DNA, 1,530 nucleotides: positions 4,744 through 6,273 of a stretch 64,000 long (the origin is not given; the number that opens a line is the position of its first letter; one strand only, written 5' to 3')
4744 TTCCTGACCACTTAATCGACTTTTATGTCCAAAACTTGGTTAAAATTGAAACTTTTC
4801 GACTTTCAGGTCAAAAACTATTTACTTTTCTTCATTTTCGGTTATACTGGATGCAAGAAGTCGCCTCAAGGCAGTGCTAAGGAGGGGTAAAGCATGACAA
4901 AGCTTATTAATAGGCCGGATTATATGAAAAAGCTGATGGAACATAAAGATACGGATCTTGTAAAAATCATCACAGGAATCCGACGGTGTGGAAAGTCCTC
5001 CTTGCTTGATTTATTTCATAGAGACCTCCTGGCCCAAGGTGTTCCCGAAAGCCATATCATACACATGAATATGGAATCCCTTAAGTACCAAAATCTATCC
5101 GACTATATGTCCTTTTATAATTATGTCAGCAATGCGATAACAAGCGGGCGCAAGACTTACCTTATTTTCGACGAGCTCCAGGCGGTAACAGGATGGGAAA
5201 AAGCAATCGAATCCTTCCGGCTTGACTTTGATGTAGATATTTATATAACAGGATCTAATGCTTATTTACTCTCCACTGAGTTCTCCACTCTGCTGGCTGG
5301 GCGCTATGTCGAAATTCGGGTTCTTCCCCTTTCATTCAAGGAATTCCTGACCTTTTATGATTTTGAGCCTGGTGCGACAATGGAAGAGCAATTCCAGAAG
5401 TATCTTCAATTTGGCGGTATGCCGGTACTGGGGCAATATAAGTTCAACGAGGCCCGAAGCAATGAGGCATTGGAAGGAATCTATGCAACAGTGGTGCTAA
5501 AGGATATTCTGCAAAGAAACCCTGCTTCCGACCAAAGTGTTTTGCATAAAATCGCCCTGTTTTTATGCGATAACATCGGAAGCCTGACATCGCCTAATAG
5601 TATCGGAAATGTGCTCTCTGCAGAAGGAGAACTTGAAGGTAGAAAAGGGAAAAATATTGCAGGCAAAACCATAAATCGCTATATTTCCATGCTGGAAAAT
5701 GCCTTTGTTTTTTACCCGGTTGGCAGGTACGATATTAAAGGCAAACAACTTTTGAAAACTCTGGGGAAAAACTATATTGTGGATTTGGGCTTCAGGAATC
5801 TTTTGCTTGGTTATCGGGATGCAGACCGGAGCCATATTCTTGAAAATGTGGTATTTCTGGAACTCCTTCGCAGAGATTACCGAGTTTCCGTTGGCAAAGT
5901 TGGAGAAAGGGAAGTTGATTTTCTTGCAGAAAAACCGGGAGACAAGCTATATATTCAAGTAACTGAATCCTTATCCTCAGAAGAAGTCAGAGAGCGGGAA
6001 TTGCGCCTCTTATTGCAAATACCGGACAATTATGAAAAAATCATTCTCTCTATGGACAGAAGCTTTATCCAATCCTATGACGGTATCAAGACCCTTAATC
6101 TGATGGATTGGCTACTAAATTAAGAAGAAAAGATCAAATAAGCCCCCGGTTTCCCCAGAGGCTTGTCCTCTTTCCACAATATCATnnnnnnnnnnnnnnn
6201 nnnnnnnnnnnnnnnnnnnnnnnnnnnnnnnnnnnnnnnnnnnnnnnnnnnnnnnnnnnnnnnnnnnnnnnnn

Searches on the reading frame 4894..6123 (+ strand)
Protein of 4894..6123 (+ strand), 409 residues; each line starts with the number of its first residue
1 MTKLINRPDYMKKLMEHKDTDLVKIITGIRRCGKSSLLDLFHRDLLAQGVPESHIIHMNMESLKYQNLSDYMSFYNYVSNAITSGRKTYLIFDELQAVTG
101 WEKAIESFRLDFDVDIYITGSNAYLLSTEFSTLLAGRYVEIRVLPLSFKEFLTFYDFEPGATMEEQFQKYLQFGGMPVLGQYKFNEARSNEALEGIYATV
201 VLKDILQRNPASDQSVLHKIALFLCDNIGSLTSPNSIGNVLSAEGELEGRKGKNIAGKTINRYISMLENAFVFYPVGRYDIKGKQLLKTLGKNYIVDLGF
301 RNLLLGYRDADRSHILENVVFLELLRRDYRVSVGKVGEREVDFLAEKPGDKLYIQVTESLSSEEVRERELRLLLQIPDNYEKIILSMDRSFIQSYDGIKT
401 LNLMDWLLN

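Call 99: search_protein_families(library=pfam, proteins=[window:4894-6123:+], max_evalue=0.0001)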
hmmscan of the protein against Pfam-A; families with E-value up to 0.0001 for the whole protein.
window:4894-6123:+ (409 aa): 2 families
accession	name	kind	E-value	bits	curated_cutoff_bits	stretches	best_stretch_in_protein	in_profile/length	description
PF13173.12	AAA_14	-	2.1e-31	109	27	1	23-152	4-129/129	AAA domain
PF13635.12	DUF4143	-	7.1e-13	49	28.1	1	203-356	2-157/160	Domain of unknown function (DUF4143)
